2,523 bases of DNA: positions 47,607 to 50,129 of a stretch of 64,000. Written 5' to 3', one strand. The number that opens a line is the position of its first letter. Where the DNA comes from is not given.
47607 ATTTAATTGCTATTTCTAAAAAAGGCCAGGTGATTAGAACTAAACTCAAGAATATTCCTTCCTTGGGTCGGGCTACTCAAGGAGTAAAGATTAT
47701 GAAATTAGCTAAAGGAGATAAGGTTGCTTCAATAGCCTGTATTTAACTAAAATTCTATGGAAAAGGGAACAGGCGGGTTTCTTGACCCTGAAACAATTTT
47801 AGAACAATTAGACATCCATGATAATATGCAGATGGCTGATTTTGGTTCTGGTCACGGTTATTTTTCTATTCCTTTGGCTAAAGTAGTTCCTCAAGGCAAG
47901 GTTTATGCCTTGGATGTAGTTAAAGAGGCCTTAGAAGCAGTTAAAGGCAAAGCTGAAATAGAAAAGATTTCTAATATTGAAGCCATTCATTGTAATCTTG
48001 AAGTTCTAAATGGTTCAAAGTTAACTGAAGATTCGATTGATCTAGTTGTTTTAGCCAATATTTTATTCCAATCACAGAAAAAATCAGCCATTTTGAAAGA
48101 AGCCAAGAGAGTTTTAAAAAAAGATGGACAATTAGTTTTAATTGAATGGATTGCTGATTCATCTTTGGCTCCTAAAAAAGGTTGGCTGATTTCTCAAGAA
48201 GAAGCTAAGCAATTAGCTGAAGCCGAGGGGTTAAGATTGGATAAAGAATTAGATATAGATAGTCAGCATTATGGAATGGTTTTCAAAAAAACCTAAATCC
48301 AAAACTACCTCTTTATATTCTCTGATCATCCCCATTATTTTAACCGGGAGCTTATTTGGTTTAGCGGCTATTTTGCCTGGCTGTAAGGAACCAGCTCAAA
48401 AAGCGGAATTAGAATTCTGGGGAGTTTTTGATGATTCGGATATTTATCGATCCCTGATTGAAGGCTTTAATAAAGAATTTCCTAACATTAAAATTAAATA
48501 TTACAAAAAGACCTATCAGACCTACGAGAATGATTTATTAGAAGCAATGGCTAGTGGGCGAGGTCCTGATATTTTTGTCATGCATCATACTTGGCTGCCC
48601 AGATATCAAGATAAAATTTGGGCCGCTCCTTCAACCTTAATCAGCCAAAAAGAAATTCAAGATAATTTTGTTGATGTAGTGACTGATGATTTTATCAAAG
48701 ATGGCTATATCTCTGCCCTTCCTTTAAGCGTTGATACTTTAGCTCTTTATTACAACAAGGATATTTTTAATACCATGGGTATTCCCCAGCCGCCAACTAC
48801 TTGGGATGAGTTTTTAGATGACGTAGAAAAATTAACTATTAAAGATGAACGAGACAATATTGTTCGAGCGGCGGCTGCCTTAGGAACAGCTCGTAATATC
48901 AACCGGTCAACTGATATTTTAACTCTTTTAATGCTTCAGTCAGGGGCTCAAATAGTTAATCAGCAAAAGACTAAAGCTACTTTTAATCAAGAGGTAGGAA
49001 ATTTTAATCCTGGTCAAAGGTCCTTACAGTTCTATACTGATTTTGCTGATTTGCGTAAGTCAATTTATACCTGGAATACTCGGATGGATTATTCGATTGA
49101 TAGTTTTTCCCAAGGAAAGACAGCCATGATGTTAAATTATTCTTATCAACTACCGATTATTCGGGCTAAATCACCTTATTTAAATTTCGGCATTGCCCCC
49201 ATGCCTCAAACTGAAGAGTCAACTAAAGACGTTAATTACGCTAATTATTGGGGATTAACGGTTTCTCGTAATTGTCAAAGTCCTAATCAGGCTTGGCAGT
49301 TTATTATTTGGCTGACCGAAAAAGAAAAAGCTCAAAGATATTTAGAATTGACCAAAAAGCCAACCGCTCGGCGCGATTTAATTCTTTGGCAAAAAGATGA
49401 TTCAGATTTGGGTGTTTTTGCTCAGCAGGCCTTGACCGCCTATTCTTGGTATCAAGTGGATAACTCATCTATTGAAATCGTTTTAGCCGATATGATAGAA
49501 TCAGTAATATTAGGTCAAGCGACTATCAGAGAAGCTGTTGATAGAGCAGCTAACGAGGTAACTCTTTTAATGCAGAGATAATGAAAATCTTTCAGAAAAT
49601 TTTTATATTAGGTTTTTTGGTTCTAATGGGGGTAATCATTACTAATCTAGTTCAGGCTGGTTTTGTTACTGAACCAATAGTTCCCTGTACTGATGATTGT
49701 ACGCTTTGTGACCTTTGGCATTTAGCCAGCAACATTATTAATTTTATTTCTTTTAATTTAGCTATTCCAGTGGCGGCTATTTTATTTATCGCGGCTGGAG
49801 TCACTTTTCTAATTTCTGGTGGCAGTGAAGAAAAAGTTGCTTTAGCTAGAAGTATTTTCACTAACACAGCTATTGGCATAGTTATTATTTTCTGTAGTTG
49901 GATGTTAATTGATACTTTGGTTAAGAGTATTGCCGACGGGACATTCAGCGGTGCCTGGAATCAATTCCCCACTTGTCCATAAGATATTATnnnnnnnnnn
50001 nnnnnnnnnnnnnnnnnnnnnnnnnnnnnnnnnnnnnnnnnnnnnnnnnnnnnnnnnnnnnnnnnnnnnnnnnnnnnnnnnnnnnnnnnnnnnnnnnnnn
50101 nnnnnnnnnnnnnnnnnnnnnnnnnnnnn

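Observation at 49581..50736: Three tandem TrbC/VirB2-like pilin paralogs with no other type IV secretion genes nearby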

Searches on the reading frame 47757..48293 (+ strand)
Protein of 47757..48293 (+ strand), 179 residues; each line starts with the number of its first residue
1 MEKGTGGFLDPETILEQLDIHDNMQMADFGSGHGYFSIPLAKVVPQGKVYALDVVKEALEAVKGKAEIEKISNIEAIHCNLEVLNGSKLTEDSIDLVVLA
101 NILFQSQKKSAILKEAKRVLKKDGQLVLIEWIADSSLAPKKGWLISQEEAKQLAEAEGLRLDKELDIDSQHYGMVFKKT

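Call 8: search_protein_families(library=pfam, proteins=[window:47757-48293:+], max_evalue=0.001)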
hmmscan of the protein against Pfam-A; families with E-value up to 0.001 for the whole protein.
window:47757-48293:+ (179 aa): 17 families
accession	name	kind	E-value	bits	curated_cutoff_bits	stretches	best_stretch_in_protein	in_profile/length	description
PF13847.12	Methyltransf_31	-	3.4e-20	72.6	27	1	20-132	1-113/145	Methyltransferase domain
PF08241.18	Methyltransf_11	-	2.9e-14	53.9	21.2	1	28-128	2-95/95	Methyltransferase domain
PF13649.12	Methyltransf_25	-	5.9e-14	53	27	1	28-124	3-97/97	Methyltransferase domain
PF05175.20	MTS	-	3.4e-12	46.8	23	1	14-129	23-139/170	Methyltransferase small domain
PF08242.18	Methyltransf_12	-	5.5e-10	40.3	30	1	28-126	2-98/98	Methyltransferase domain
PF01209.24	Ubie_methyltran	-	3.2e-09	36.9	20.1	1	24-131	49-154/233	ubiE/COQ5 methyltransferase family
PF13489.12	Methyltransf_23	-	2.4e-07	31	27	1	22-148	22-124/164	Methyltransferase domain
PF12847.13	Methyltransf_18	-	3.2e-07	30.9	27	1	21-129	13-116/151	Methyltransferase domain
PF00891.24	Methyltransf_2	-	6.8e-07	29.3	22.3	1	12-136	52-172/210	O-methyltransferase domain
PF06080.18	DUF938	-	2.4e-05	24.6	27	1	16-128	20-137/202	Protein of unknown function (DUF938)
PF02390.23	Methyltransf_4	-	2.5e-05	24.2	24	1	24-85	3-65/173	Putative methyltransferase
PF02527.21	GidB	-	3.3e-05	23.8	27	1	15-135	42-155/184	rRNA small subunit methyltransferase G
PF10294.15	Methyltransf_16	-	5.4e-05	23.5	21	1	23-128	47-154/174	Lysine methyltransferase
PF02475.24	TRM5-TYW2_MTfase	-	0.00018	22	28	1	22-103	36-114/164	TRM5/TYW2 methyltransferase domain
PF20922.3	Anamorsin_N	-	0.00023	21.3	27.1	1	80-136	38-95/163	Anamorsin, N-terminal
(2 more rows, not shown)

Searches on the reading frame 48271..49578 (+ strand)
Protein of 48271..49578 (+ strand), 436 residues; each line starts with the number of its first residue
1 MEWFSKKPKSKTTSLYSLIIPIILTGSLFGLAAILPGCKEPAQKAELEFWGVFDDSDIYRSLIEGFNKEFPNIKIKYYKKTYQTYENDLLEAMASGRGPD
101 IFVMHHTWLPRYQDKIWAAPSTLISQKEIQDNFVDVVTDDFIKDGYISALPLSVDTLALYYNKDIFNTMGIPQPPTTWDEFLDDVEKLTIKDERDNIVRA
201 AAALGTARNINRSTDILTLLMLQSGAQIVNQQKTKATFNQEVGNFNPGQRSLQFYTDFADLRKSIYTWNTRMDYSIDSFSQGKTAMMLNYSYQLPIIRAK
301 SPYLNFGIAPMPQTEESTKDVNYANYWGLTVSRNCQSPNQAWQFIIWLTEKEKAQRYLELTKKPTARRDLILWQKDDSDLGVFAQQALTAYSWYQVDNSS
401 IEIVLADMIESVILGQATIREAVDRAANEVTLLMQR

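Call 8: search_protein_families(library=pfam, proteins=[window:48271-49578:+], max_evalue=0.001)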
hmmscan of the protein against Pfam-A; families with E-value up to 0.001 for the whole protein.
window:48271-49578:+ (436 aa): 2 families
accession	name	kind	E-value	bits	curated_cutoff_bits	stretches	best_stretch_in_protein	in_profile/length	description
PF01547.30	SBP_bac_1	-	3.2e-40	139.4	26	1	58-353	9-305/307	Bacterial extracellular solute-binding protein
PF13416.11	SBP_bac_8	-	7.5e-31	108.4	27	1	62-369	2-264/279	Bacterial extracellular solute-binding protein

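Call 63: search_solved_structures(query=window:48271-49578:+, max_evalue=0.001)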
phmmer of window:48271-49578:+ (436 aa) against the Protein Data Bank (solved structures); distinct sequences matched with E-value up to 0.001: 508 (the best 60 are shown).
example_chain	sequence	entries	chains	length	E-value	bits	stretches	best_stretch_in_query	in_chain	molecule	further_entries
5ci5_A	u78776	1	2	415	1.9e-20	76.5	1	56-432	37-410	Extracellular solute-binding protein family 1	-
8jbg_B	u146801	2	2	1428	9.9e-18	67.6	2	59-315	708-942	Neuromedin-K receptor (NK3R-pFastbac1) | NK3R-pFastbac1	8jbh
9vus_A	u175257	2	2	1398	1e-17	67.5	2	59-315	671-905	Soluble cytochrome b562,2-oxoglutarate receptor 1,Soluble cytochrome b562,2-oxoglutarate r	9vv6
1elj_A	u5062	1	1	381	1.5e-17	67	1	54-187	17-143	MALTODEXTRIN-BINDING PROTEIN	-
6dtu_A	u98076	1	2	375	2.1e-17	66.5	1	46-431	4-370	maltose-binding protein MalE1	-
2gha_A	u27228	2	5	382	2.4e-17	66.3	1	46-431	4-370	maltose ABC transporter, periplasmic maltose-binding protein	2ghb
1eu8_A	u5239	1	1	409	2.7e-16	62.8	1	51-348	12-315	TREHALOSE/MALTOSE BINDING PROTEIN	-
6dts_A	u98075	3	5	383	9.8e-16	61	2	277-431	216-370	maltose-binding protein MalE2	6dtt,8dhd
2fnc_A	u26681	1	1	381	1.5e-15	60.4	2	277-431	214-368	maltose ABC transporter, periplasmic maltose-binding protein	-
4qrz_A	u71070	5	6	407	7e-15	58.2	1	45-432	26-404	ABC-TYPE SUGAR TRANSPORTER | ABC transporter, substrate binding protein (Sugar)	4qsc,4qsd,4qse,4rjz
3jzj_A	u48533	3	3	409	2.4e-14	56.4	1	46-418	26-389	Acarbose/maltose binding protein GacH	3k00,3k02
3k01_A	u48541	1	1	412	3.3e-14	56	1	47-418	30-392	Acarbose/maltose binding protein GacH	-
8art_A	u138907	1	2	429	5.3e-13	52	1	53-183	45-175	Putative secreted maltose-binding protein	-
3uor_A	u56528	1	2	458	5.9e-13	51.8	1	43-185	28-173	ABC transporter sugar binding protein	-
3quf_A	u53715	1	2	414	2.2e-12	49.9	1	44-188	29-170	Extracellular solute-binding protein, family 1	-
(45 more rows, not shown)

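Call 65: find_related_loci(query=A3, collection=metagenome_contigs, flank=6000)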
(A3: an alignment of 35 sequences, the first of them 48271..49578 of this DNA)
Query A3 (436 aa) in metagenome_contigs; peptide patterns used: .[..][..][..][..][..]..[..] (x = any residue, [..] = any of these).
600 stretches matched a pattern (row limit reached: there are more); 589 encode a relative of the query (tblastn E <= 1e-3); the best 80 are kept; 80 distinct loci.
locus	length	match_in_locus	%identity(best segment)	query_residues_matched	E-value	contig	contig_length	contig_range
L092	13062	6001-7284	75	9-435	0e+0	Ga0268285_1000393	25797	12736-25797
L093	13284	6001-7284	74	9-435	0e+0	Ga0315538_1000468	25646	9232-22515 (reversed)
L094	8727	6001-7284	73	8-435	0e+0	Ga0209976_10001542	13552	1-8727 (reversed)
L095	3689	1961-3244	72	9-435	0e+0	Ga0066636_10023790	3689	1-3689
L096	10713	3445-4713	70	9-435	0e+0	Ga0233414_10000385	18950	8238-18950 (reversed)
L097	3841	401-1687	68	8-435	0e+0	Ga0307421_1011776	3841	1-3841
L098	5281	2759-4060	66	3-435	0e+0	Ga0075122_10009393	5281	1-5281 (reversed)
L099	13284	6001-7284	67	9-435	0e+0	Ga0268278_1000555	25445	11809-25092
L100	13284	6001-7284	66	9-435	0e+0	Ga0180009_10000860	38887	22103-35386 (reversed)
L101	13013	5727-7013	67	9-436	0e+0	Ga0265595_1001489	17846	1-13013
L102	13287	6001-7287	68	9-436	0e+0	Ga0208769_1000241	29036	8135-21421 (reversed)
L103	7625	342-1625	66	9-435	0e+0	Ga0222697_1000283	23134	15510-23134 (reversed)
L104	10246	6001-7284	66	9-435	0e+0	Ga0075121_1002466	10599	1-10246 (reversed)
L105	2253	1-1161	71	48-435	0e+0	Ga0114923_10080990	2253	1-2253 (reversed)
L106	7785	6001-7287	64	9-435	0e+0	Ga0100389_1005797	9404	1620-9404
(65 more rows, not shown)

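Call 69: list_cluster_members(proteins=[P0004, P0010, window:48271-49578:+])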
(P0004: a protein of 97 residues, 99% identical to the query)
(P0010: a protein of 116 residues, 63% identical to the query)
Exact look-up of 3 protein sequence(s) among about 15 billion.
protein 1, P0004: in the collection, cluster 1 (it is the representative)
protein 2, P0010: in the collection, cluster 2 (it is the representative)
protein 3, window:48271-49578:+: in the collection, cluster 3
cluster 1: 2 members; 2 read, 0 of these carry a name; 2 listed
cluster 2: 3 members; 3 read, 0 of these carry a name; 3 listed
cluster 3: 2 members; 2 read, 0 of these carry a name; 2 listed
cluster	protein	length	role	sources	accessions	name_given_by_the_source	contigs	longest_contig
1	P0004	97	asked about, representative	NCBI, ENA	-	-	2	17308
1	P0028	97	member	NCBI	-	-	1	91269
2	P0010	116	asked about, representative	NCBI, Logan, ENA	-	-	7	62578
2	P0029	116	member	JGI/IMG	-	-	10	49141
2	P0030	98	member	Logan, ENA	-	-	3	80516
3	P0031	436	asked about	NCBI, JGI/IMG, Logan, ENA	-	-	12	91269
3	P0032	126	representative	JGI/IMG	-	-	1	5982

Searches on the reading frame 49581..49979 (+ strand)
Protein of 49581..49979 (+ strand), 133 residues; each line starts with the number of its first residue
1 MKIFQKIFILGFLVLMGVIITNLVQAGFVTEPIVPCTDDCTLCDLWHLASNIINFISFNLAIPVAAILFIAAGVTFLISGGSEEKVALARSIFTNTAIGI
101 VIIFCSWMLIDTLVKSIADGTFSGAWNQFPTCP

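Call 3: search_protein_families(library=pfam, proteins=[window:49581-49979:+], max_evalue=10)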
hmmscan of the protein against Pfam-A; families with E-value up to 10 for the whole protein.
window:49581-49979:+ (133 aa): 6 families
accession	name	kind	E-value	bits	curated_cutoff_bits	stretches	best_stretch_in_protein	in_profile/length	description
PF18895.5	T4SS_pilin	-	2e-09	37.8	26.6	2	46-112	6-70/71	Type IV secretion system pilin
PF10320.15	7TM_GPCR_Srsx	-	0.017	15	24.1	1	12-128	111-221/257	Serpentine type 7TM GPCR chemoreceptor Srsx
PF04956.18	TrbC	-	0.021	15.5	27.9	1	48-111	40-96/98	TrbC/VIRB2 pilin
PF25637.1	DUF7942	-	0.19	12.1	26.7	1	98-133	17-52/104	Family of unknown function (DUF7942)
PF11297.13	DUF3098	-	2.6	8.1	25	1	59-100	6-47/67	Protein of unknown function (DUF3098)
PF13630.11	SdpI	-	7.6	7.2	28.2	1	64-108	28-64/71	SdpI/YfhL protein family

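Call 4: search_protein_families(library=ncbifam, proteins=[window:49581-49979:+], max_evalue=10)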
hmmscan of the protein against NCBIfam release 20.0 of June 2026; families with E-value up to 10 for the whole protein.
window:49581-49979:+ (133 aa): 0 families
